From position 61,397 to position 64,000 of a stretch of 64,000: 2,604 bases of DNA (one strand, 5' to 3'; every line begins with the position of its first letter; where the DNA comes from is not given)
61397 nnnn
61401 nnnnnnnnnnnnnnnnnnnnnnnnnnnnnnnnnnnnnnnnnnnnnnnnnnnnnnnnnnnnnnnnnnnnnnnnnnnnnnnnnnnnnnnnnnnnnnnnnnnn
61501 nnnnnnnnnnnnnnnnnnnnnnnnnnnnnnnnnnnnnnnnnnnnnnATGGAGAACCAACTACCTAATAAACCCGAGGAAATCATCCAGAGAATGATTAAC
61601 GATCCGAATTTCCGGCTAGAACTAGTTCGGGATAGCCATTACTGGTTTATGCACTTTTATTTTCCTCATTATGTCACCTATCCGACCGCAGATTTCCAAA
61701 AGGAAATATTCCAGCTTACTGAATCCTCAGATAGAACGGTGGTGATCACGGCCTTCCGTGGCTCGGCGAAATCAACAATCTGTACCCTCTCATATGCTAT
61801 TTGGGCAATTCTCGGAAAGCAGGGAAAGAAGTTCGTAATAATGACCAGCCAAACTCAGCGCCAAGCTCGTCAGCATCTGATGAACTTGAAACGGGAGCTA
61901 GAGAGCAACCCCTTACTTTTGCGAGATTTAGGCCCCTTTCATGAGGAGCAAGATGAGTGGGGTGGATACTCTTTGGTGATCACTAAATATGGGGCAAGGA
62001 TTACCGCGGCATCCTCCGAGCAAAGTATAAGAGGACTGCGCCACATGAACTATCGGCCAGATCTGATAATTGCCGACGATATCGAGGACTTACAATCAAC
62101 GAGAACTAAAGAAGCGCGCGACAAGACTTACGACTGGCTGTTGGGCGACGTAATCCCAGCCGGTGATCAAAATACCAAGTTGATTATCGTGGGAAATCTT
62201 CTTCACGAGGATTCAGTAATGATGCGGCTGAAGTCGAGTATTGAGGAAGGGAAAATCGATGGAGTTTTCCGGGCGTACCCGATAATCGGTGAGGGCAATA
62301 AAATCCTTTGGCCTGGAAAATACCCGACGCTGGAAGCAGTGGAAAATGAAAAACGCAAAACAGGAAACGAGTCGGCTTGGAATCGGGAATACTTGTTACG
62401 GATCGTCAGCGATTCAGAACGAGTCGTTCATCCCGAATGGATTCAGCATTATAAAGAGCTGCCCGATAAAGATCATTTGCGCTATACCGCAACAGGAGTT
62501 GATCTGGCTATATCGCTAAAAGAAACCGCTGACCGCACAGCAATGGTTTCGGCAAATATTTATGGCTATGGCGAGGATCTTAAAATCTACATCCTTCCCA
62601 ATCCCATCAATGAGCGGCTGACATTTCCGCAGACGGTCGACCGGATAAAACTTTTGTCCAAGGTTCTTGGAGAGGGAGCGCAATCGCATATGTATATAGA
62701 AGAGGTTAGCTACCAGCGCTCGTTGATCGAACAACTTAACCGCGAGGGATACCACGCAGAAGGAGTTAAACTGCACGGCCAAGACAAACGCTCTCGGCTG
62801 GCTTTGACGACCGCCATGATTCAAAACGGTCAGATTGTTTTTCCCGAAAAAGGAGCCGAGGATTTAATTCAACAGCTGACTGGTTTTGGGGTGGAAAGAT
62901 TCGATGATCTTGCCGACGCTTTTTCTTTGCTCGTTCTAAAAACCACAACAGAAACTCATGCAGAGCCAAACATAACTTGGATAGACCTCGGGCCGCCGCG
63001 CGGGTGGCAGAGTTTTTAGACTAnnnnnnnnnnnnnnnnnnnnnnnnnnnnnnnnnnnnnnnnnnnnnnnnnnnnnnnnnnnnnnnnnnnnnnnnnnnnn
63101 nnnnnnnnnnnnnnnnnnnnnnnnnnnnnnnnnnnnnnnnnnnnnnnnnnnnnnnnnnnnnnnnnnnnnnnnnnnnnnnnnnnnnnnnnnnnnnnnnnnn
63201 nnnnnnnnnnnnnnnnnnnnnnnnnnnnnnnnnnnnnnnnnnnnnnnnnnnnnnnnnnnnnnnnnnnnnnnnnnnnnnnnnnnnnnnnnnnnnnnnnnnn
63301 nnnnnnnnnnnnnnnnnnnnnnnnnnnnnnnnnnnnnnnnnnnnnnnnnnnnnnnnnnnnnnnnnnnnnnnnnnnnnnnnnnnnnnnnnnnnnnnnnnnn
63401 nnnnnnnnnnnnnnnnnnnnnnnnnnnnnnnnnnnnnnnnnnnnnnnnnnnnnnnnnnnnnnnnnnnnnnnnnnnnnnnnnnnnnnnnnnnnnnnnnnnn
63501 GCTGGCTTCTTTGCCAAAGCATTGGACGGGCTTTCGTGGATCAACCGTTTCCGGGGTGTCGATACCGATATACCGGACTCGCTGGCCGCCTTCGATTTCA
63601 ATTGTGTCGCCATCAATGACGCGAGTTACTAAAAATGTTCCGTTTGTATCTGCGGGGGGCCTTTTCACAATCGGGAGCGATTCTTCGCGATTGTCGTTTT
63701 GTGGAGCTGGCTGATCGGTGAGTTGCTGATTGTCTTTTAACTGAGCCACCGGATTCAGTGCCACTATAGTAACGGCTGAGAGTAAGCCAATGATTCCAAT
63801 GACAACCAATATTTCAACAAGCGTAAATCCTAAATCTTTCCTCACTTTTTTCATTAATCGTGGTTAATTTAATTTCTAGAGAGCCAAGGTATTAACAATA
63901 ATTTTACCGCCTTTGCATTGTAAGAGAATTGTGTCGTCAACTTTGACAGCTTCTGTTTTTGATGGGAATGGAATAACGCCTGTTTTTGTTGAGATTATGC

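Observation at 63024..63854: Pilin-anchored secreted nuclease: class III (prepilin) signal fused to a staphylococcal-nuclease domain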

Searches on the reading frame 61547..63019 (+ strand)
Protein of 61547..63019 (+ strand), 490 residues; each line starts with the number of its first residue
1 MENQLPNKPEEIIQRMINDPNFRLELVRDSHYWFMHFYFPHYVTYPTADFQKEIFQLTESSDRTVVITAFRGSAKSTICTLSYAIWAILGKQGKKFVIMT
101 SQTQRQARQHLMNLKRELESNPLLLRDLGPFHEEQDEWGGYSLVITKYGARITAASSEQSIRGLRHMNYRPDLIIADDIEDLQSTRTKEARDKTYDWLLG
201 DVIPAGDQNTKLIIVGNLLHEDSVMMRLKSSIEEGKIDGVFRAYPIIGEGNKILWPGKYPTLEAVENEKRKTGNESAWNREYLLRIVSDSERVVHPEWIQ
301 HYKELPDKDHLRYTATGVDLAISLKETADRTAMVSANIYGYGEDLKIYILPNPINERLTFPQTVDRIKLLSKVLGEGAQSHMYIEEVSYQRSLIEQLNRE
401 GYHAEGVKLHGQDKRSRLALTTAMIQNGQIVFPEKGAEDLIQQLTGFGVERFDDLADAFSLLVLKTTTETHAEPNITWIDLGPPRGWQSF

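Call 9: search_protein_families(library=pfam, proteins=[window:61547-63019:+], max_evalue=0.001)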
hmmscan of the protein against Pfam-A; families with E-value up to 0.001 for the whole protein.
window:61547-63019:+ (490 aa): 1 family
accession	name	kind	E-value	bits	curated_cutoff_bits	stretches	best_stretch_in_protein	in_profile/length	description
PF17289.8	Terminase_6C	-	1e-08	35.8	22.6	1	317-463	2-152/155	Terminase RNaseH-like domain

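Call 27: search_protein_families(library=phrogs, proteins=[window:61547-63019:+], max_evalue=0.001)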
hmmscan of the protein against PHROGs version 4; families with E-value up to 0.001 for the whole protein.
window:61547-63019:+ (490 aa): 8 families
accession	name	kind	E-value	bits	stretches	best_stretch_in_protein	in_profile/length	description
phrog_38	-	head and packaging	1.1e-74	253.4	1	17-467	260-704/760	terminase large subunit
phrog_5573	-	head and packaging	2.5e-13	51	1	246-467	19-235/250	terminase large subunit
phrog_2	-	head and packaging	3e-13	50.4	1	48-462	267-590/807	terminase large subunit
phrog_14112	-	unknown function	5.3e-09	36.9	1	69-202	109-243/247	-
phrog_17672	-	head and packaging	5.5e-09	36.4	1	50-193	53-194/395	terminase large subunit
phrog_4758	-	head and packaging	1.3e-07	32.2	1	24-234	13-223/243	terminase large subunit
phrog_979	-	head and packaging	1.3e-06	28.3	1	297-464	419-597/642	terminase large subunit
phrog_5989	-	head and packaging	2.2e-06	28.1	1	48-166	143-252/347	terminase large subunit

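Call 76: find_related_loci(query=window:61547-63019:+, collection=viral_contigs, flank=8000)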
Query window:61547-63019:+ (490 aa) in viral_contigs; peptide patterns used: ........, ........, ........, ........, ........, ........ (x = any residue, [..] = any of these).
5 stretches matched a pattern, but none encodes a relative of the query by tblastn (E <= 1e-3).
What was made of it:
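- Tried and rejected: TerL relatives in IMG/VR: none were found by the close-relative scan (call 76).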

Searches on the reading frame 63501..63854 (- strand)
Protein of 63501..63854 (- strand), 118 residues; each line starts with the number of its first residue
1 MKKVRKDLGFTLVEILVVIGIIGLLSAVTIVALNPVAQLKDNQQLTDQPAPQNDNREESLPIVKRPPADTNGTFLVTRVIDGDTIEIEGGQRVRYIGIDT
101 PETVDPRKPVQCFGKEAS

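Call 20: find_homologous_proteins(query=window:63501-63854:-, max_evalue=0.001)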
Query seq(118 aa) (118 aa): 4517 proteins with E <= 0.001 among 4908 candidates; the best 120 are listed.
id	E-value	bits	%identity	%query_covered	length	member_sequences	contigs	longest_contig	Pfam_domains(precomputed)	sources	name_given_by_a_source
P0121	2.7e-21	94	88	42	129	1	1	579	-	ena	-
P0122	8.9e-21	92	52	82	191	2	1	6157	PF00565.24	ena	-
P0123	1.6e-20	91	63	64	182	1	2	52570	PF00565.24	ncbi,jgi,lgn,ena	-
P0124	1.6e-20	91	50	87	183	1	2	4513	PF00565.24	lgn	-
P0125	2.4e-20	91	83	44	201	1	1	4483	PF00565.24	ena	-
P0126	3.4e-20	90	86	43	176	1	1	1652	-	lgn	-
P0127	3.9e-20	90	79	49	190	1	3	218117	PF00565.24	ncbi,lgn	-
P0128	4.8e-20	90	43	97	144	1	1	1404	PF00565.24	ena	-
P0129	6.2e-20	89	55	67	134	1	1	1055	PF00565.24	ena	-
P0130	7.0e-20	89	76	51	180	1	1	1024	PF00565.24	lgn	-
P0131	7.1e-20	89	48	88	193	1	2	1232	PF00565.24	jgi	jgi:micrococcal nuclease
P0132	7.9e-20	89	62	67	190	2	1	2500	PF00565.24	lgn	-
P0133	8.3e-20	89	55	67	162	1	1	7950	PF00565.24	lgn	-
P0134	8.5e-20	89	55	69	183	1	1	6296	PF00565.24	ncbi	-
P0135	1.1e-19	88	47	100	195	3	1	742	PF00565.24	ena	-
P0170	3.1e-18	84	93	37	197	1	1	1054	PF00565.24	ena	-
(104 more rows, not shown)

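Call 63: search_protein_families(library=pfam, proteins=[P0121, P0170], max_evalue=10)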
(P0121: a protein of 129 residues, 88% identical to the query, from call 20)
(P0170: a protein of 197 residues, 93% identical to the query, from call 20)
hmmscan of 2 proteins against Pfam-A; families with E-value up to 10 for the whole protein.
P0121 (129 aa): 4 families
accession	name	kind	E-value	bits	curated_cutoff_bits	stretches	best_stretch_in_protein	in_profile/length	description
PF00565.23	SNase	-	0.0011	19.8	21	1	91-118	1-28/107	Staphylococcal nuclease homologue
PF21827.1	New_glue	-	0.018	15.2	31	1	17-60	7-51/94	New glue protein family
PF07790.16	Pilin_N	-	0.043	15.1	25.2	1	17-64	15-59/78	Archaeal Type IV pilin, N-terminal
PF03547.23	Mem_trans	-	0.13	11.3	25.7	1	8-59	56-106/343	Membrane transport protein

P0170 (197 aa): 2 families
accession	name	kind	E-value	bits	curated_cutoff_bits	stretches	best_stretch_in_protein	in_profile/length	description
PF00565.23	SNase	-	2.3e-26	92.8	21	1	84-190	1-107/107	Staphylococcal nuclease homologue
PF17252.7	DUF5319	-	0.059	14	27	1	94-148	10-62/121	Family of unknown function (DUF5319)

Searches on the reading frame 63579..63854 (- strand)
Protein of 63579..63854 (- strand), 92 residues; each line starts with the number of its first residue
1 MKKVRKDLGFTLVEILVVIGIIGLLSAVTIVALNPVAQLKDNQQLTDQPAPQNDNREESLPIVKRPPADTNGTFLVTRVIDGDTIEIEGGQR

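Call 37: search_protein_representatives(protein=window:63579-63854:-)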
Query: 92 residues. Proteins with E-value up to 0.001 (for the whole library): 395; up to 1e-10: 1; up to 1e-30: 0. The best 150 are listed.
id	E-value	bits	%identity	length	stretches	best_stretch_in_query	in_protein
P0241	2.4e-11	59.6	51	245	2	5-44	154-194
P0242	1.0e-07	48.0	51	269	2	5-39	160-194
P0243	1.6e-07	47.4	52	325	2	4-46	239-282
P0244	5.1e-07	45.8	43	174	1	4-84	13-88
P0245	2.0e-06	43.9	48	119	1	4-65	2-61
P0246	2.8e-06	43.4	43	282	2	4-47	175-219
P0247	3.0e-06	43.3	57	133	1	3-44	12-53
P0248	3.3e-06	43.2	38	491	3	5-32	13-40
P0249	3.5e-06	43.1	60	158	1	1-45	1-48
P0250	4.0e-06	42.9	48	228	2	7-49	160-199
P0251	5.5e-06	42.5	43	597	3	3-33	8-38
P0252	9.4e-06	41.7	44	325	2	4-45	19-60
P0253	1.0e-05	41.6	49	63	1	4-44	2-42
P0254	1.1e-05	41.5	69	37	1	1-36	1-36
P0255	1.5e-05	41.1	59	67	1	6-42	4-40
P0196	2.1e-05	40.6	41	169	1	9-92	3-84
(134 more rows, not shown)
